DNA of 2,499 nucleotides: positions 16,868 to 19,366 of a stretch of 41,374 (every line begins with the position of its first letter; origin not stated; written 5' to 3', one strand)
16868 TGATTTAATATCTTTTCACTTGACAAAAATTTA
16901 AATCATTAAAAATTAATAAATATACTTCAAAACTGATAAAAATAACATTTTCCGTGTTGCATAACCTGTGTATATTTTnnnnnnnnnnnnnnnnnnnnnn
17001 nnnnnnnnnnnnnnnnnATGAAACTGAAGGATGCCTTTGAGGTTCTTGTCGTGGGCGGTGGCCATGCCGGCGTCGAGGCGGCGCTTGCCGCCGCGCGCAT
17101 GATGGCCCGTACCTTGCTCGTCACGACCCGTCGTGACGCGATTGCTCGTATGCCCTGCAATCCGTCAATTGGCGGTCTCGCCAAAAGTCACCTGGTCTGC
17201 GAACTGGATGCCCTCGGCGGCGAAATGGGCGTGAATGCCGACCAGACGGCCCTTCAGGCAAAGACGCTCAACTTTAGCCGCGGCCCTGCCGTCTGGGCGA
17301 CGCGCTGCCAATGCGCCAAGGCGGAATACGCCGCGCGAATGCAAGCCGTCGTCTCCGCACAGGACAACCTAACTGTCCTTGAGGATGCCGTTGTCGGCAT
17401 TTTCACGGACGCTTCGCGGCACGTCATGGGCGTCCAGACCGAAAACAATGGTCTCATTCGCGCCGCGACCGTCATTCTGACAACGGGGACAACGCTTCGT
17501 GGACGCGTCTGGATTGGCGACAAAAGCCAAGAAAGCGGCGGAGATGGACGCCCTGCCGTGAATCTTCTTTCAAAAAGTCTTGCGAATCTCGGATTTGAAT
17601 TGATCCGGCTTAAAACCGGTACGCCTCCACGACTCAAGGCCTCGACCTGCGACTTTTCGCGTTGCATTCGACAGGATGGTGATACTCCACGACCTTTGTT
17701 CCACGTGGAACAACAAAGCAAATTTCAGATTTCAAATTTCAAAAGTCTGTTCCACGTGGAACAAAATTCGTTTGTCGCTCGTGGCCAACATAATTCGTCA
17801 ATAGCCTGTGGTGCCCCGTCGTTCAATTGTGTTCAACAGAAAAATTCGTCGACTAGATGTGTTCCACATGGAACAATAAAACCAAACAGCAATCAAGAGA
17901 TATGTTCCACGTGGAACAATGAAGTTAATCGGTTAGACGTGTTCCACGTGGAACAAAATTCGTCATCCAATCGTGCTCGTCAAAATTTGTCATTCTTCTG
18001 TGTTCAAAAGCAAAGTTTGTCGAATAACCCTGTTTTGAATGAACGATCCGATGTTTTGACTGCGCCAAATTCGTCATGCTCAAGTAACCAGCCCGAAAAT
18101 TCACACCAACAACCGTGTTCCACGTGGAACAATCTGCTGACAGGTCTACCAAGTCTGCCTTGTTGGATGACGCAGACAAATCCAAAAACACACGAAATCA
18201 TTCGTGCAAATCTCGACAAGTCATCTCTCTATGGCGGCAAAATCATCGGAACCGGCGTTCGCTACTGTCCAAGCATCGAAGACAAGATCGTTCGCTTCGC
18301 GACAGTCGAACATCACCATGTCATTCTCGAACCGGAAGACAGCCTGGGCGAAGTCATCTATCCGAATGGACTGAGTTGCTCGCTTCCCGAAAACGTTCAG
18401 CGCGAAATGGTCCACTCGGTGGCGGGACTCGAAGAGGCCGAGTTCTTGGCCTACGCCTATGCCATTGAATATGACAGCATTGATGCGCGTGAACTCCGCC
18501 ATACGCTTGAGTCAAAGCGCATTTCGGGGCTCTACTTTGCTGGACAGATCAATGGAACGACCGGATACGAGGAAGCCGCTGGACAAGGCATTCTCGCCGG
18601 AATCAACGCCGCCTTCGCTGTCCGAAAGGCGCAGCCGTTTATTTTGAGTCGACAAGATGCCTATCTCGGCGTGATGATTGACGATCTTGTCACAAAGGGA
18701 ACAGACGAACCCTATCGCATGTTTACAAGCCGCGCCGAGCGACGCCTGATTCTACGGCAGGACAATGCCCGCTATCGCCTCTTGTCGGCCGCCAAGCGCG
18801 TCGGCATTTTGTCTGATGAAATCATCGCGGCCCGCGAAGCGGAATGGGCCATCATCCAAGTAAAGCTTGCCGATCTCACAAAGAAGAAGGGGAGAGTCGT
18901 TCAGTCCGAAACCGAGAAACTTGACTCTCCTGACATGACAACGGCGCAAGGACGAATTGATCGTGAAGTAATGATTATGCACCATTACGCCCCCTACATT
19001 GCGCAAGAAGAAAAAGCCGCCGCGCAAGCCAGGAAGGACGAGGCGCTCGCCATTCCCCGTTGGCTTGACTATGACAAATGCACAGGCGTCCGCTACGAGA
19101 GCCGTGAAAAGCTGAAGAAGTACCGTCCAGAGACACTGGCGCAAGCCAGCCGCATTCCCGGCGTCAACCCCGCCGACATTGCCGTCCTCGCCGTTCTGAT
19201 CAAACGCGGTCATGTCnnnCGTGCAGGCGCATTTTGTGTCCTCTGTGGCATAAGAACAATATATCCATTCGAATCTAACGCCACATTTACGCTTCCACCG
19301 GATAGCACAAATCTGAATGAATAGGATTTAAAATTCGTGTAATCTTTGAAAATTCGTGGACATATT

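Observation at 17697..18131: Six-copy parS (ParB centromere) array on an in-frame, AT-rich insertion of about 145 codons inside mnmG, next to dnaA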

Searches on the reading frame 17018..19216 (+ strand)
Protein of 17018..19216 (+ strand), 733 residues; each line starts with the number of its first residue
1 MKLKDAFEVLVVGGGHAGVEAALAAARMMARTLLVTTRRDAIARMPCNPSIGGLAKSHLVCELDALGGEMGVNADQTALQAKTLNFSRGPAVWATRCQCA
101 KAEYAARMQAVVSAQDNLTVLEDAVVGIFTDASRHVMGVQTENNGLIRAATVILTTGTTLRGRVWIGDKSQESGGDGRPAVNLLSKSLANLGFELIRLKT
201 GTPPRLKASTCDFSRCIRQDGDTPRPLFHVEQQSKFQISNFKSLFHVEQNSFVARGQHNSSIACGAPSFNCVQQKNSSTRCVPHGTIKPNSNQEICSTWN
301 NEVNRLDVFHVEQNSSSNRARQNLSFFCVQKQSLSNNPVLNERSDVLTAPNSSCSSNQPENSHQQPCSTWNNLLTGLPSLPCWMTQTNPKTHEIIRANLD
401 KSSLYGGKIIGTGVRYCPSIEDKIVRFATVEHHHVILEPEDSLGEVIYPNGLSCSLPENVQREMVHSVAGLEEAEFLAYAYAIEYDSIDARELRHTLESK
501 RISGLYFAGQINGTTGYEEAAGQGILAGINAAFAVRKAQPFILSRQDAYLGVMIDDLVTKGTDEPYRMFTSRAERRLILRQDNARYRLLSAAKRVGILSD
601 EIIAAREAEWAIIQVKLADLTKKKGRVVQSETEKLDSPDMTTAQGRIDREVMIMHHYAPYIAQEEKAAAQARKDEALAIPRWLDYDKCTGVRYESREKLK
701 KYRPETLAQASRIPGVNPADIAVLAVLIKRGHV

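Call 7: find_homologous_proteins(query=window:17018-19216:+)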
Query window:17018-19216:+ (733 aa): 8000 proteins with E <= 0.001 among 8000 candidates; the best 120 are listed.
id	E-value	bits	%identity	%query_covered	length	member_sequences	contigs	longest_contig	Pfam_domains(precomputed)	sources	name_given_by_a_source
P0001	0.0e+0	1657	100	100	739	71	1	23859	PF07992.21,PF01134.29,PF13932.16,PF12831.14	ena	-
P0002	0.0e+0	1515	93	100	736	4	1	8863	PF07992.21,PF01134.29,PF13932.16,PF12831.14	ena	-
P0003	0.0e+0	1478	89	100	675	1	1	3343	PF07992.21,PF01134.29,PF13932.16,PF12831.14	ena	-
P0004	0.0e+0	1471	89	100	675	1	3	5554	PF07992.21,PF01134.29,PF13932.16,PF12831.14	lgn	-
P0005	0.0e+0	1396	87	100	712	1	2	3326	PF07992.21,PF01134.29,PF13932.16,PF12831.14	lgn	-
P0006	0.0e+0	1371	87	100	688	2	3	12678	PF07992.21,PF01134.29,PF13932.16,PF12831.14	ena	-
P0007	0.0e+0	1345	86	100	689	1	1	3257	PF07992.21,PF01134.29,PF13932.16,PF12831.14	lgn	-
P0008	0.0e+0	1316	90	58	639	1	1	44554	PF07992.21,PF01134.29,PF13932.16,PF12831.14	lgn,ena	-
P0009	0.0e+0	1292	83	100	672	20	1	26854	PF07992.21,PF01134.29,PF13932.16,PF12831.14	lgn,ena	-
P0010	0.0e+0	1238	83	59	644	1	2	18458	PF07992.21,PF01134.29,PF13932.16,PF12831.14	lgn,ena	-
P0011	0.0e+0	1114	71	60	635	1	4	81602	PF07992.21,PF01134.29,PF13932.16,PF12831.14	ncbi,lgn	-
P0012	0.0e+0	1114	78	52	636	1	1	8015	PF07992.21,PF01134.29,PF13932.16,PF12831.14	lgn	-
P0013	0.0e+0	1114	78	52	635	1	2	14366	PF07992.21,PF01134.29,PF13932.16,PF12831.14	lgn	-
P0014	0.0e+0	1113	78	52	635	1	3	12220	PF07992.21,PF01134.29,PF13932.16,PF12831.14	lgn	-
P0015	0.0e+0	1113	73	58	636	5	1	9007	PF07992.21,PF01134.29,PF13932.16,PF12831.14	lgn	-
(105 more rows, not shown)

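Call 8: search_protein_families(library=pfam, proteins=[window:17018-19216:+])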
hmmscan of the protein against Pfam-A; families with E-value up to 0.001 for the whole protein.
window:17018-19216:+ (733 aa): 4 families
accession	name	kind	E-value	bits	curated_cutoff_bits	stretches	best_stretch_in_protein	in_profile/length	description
PF01134.28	GIDA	-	3.4e-141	471.3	22.1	2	9-262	2-256/391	Glucose inhibited division protein A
PF13932.14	SAM_GIDA_C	-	4.4e-23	81.3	27.1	1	670-724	2-56/57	tRNA modifying enzyme MnmG/GidA C-terminal helical bundle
PF12831.13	FAD_oxidored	-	1.5e-06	28.2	27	1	8-153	1-141/416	FAD dependent oxidoreductase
PF07992.20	Pyr_redox_2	-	7.8e-06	26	26.1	1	8-159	2-110/291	Pyridine nucleotide-disulphide oxidoreductase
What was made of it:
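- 17018..19219 (+): mnmG (gidA), 733 aa, intact. It is the host gene of the array. Pfam GIDA E=3e-141 plus the C-terminal domain (call 8).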

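Call 15: find_related_loci(query=window:17018-19216:+, collection=genome_contigs, flank=10000)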
Query window:17018-19216:+ (733 aa) in genome_contigs; peptide patterns used: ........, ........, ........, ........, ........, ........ (x = any residue, [..] = any of these).
600 stretches matched a pattern (row limit reached: there are more); 597 encode a relative of the query (tblastn E <= 1e-3); the best 80 are kept; 80 distinct loci.
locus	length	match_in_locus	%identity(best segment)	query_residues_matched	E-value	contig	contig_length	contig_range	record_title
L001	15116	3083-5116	57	8-732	0e+0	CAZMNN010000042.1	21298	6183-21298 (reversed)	MAG TPA_asm: uncultured Lentisphaeraceae bacterium isolate binchicken_co370_263 genome assembly, contig: NODE_2637_lengt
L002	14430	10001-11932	50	1-732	0e+0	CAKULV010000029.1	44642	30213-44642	MAG: uncultured Kiritimatiellaeota bacterium isolate REFINED_METABAT215_TOP10_CONTIGS_1500_ASSEMBLY_K77_MERGED__Hadza_Mo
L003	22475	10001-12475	53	1-733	0e+0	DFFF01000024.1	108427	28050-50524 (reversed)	MAG TPA_asm: Verrucomicrobia bacterium UBA3783 UBA3783_contig_4054, whole genome shotgun sequence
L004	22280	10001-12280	55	3-732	0e+0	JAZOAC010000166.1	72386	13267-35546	MAG: Kiritimatiellia bacterium isolate T1900044764_TS20190230.MAGScoT_cleanbin_000043 SGB_2394_k141_1279591, whole genom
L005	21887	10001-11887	71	1-733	0e+0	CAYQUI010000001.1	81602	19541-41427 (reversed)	MAG TPA_asm: uncultured Lentisphaeraceae bacterium isolate SRP350583_co2_387 genome assembly, contig: NODE_284_length_81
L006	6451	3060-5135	44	1-729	0e+0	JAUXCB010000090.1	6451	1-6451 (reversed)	MAG: Verrucomicrobiota bacterium isolate CSMAG_2814 CSMAG_2814_k117_3209413_length_6451_cov_13.0000, whole genome shotgu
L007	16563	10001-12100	45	2-729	2e-179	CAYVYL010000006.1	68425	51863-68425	MAG TPA_asm: uncultured Verrucomicrobiota bacterium isolate binchicken_co181_170 genome assembly, contig: NODE_385_lengt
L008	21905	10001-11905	71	7-733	9e-165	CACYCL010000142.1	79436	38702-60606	uncultured bacterium isolate RUG11810 genome assembly, contig: RUG11810_asm_142, whole genome shotgun sequence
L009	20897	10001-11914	42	7-730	5e-162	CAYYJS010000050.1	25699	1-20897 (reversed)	MAG TPA_asm: uncultured Victivallales bacterium isolate SRP272421_co2_539 genome assembly, contig: NODE_4840_length_2569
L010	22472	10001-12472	39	3-718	5e-161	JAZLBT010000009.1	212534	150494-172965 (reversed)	MAG: Candidatus Spyradenecus sp. isolate T1900045060_TC20190053.MAGScoT_cleanbin_000006 SGB_4565_k141_1737756, whole gen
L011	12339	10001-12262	69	1-733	1e-155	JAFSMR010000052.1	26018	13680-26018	MAG: Kiritimatiellae bacterium isolate RGIG3282 Goat_Reticulum-4__c393763, whole genome shotgun sequence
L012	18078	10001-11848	66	8-733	6e-153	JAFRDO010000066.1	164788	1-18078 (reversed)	MAG: Kiritimatiellae bacterium isolate RGIG2398 Goat_Ileum-4__c251849, whole genome shotgun sequence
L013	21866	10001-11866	66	1-731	1e-151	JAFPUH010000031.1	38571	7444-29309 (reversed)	MAG: Kiritimatiellae bacterium isolate RGIG1481 Goat_Abomasum-1__c398197, whole genome shotgun sequence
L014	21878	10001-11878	51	4-730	2e-116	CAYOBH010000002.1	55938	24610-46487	MAG TPA_asm: uncultured Verrucomicrobiota bacterium isolate SRP263991_co2_653 genome assembly, contig: NODE_379_length_5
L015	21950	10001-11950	47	7-730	5e-116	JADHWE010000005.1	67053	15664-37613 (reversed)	MAG: Kiritimatiellae bacterium isolate BS750m-G19 BS-750m-C223, whole genome shotgun sequence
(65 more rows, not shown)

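Call 25: search_solved_structures(query=window:17018-19216:+, show_alignments=2, max_evalue=1e-50)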
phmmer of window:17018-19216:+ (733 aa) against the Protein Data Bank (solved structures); distinct sequences matched with E-value up to 1e-50: 7.
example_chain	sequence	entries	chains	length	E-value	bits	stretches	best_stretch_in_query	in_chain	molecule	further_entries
2zxh_A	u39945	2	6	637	8.6e-152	510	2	376-728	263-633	tRNA uridine 5-carboxymethylaminomethyl modification enzyme mnmG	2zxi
3cp2_A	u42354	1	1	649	6.7e-147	493.9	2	379-614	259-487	tRNA uridine 5-carboxymethylaminomethyl modification enzyme gidA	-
9hip_C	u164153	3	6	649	6.7e-147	493.9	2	379-614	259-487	tRNA uridine 5-carboxymethylaminomethyl modification enzyme MnmG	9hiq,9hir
3ces_A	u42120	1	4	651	6.8e-147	493.9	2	379-614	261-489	tRNA uridine 5-carboxymethylaminomethyl modification enzyme gidA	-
8zu0_A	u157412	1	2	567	4e-136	458.3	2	379-614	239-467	tRNA uridine 5-carboxymethylaminomethyl modification enzyme MnmG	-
3g05_A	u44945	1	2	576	7.8e-136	457.3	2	379-616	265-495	tRNA uridine 5-carboxymethylaminomethyl modification enzyme mnmG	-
3cp8_A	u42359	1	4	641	3.4e-134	451.9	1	380-603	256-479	tRNA uridine 5-carboxymethylaminomethyl modification enzyme gidA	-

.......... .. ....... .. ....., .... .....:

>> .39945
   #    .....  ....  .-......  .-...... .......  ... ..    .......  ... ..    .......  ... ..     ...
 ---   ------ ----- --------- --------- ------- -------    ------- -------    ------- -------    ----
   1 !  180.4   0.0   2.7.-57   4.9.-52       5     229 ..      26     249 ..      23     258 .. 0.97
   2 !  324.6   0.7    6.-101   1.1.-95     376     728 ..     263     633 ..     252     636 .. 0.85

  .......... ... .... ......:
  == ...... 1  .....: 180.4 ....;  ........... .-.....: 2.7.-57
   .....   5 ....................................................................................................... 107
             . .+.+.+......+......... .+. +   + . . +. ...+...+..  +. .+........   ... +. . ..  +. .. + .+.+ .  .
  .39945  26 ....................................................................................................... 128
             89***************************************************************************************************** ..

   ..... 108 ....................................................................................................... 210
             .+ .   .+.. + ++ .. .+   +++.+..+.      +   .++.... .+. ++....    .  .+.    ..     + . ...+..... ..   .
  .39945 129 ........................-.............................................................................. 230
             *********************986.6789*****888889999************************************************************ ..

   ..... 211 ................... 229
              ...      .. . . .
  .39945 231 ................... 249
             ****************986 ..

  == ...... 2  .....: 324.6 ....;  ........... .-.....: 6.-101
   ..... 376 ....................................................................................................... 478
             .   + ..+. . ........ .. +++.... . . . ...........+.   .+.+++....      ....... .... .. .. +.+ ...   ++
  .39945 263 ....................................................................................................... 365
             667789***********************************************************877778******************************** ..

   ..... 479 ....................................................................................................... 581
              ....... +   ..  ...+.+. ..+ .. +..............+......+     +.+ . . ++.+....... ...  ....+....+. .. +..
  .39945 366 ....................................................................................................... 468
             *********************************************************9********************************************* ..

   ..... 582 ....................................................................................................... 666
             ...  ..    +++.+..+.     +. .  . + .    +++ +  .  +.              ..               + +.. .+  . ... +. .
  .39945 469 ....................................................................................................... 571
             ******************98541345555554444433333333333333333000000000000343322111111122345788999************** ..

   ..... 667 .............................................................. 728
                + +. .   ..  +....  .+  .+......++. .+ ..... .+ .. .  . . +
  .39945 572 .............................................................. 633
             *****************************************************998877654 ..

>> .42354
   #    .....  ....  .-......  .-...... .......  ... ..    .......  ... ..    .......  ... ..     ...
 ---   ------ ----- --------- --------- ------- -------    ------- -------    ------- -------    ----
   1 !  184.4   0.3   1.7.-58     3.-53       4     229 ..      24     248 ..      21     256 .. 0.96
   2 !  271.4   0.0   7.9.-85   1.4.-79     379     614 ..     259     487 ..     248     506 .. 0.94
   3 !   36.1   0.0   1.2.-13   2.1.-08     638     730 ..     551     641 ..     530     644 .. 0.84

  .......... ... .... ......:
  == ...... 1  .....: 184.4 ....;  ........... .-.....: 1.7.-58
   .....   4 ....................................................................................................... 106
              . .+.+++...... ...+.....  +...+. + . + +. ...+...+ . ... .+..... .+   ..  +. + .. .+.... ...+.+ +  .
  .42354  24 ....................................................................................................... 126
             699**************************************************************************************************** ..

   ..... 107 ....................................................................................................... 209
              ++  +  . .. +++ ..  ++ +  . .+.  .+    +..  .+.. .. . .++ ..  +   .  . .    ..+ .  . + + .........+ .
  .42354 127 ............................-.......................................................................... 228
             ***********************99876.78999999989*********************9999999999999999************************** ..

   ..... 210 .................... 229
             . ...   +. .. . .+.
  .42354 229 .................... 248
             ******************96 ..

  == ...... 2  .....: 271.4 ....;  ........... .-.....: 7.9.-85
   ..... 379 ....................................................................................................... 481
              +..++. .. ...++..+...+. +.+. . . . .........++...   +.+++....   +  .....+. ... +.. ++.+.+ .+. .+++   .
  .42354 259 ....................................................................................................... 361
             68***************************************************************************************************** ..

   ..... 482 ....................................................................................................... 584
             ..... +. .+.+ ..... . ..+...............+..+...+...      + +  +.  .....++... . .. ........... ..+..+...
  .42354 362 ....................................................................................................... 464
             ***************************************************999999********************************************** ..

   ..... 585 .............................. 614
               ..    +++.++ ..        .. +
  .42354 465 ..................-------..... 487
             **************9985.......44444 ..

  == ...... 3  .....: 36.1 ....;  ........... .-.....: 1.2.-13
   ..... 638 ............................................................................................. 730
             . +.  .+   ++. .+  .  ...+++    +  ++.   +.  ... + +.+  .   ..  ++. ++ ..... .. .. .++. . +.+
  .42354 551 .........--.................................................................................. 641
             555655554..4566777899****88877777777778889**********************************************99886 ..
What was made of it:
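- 17018..19219 (+): PDB MnmG matches E=1e-152 (call 25).
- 17690..18142 (+): Expanded loop, codons 225-375. It is Ser/Asn/Gln-rich, AT-rich and predicted disordered. It replaces a 10-13 residue loop of solved MnmGs (call 25).
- On MnmG/GidA tRNA U34 carboxymethylaminomethyl-modification enzyme: PDB MnmG hits reach E=1e-152 (call 25).
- Checked: Against solved MnmG structures, 146 residues replace a 10-13 residue loop (call 25).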

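Call 30: find_encoding_contigs(protein=P0002, flank=3000, max_places=2)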
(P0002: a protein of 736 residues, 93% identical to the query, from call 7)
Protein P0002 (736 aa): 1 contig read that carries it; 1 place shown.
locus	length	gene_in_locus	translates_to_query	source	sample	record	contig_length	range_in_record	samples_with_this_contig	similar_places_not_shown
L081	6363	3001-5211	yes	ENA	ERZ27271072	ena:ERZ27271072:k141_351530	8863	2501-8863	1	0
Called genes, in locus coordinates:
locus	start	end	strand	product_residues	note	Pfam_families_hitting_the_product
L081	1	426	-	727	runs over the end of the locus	PF17678:Glyco_hydro_92N, PF07971:Glyco_hydro_92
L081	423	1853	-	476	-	-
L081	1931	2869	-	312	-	PF01663:Phosphodiest (faint), PF01676:Metalloenzyme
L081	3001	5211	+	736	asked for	PF01134:GIDA, PF07992:Pyr_redox_2 (faint), PF12831:FAD_oxidored (weak), PF01134:GIDA, PF13932:SAM_GIDA_C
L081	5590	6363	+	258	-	?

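Call 31: find_encoding_contigs(protein=P0009, flank=10000, max_places=2)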
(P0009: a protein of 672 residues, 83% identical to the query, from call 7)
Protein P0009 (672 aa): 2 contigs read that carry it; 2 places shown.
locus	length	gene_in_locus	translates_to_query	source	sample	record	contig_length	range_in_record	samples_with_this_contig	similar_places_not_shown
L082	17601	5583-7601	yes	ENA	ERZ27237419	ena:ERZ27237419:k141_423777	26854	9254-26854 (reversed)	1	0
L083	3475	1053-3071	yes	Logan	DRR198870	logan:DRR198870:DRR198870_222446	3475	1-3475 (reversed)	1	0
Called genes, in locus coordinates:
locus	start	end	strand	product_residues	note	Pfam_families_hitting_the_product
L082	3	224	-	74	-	?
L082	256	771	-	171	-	PF02664:LuxS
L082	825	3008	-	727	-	PF17678:Glyco_hydro_92N, PF07971:Glyco_hydro_92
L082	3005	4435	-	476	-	-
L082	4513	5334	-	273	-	PF01663:Phosphodiest (faint), PF01676:Metalloenzyme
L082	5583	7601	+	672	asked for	PF01134:GIDA, PF07992:Pyr_redox_2 (faint), PF12831:FAD_oxidored (weak), PF01134:GIDA, PF13932:SAM_GIDA_C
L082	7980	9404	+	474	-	PF00004:AAA (faint), PF00308:Bac_DnaA, PF01695:IstB_IS21, PF08299:Bac_DnaA_C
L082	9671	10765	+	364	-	PF00712:DNA_pol3_beta, PF02767:DNA_pol3_beta_2, PF02768:DNA_pol3_beta_3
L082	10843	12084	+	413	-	PF22020:RlmL_1st, PF02926:THUMP, PF01170:UPF0020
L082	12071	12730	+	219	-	-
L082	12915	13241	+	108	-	PF02661:Fic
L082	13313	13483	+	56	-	PF22168:DIP2311-like_C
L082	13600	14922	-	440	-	PF13372:Alginate_exp (weak)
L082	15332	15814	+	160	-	PF13560:HTH_31 (weak), PF01381:HTH_3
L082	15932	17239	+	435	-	PF01964:ThiC_Rad_SAM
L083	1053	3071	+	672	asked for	PF01134:GIDA, PF07992:Pyr_redox_2 (faint), PF12831:FAD_oxidored (weak), PF01134:GIDA, PF13932:SAM_GIDA_C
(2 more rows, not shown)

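Call 32: find_encoding_contigs(protein=P0008, flank=10000, max_places=2)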
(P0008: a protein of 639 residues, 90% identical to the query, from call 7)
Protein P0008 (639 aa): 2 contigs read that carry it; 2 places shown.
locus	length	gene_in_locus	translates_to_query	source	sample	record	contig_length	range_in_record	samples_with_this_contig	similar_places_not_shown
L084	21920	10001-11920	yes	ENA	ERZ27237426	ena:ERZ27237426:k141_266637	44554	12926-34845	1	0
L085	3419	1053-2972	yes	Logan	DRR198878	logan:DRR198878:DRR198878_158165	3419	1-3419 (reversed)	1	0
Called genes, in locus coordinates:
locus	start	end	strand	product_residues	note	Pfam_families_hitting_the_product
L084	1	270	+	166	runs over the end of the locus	-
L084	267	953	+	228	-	-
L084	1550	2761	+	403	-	PF25199:nSTAND_NTPase5 (faint), PF13173:AAA_14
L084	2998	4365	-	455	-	PF05167:DUF711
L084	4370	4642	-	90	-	PF13740:ACT_6, PF13840:ACT_7 (weak), PF01842:ACT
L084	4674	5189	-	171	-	PF02664:LuxS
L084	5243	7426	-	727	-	PF17678:Glyco_hydro_92N, PF07971:Glyco_hydro_92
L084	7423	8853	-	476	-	-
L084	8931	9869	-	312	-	PF01663:Phosphodiest (faint), PF01676:Metalloenzyme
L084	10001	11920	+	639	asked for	PF01134:GIDA, PF07992:Pyr_redox_2 (faint), PF12831:FAD_oxidored (weak), PF01134:GIDA, PF13932:SAM_GIDA_C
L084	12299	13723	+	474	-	PF00004:AAA (faint), PF00308:Bac_DnaA, PF01695:IstB_IS21, PF08299:Bac_DnaA_C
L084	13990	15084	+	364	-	PF00712:DNA_pol3_beta, PF02767:DNA_pol3_beta_2, PF02768:DNA_pol3_beta_3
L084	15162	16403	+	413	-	PF22020:RlmL_1st, PF02926:THUMP, PF01170:UPF0020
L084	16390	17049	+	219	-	-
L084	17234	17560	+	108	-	PF02661:Fic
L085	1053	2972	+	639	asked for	PF01134:GIDA, PF07992:Pyr_redox_2 (faint), PF12831:FAD_oxidored (weak), PF01134:GIDA, PF13932:SAM_GIDA_C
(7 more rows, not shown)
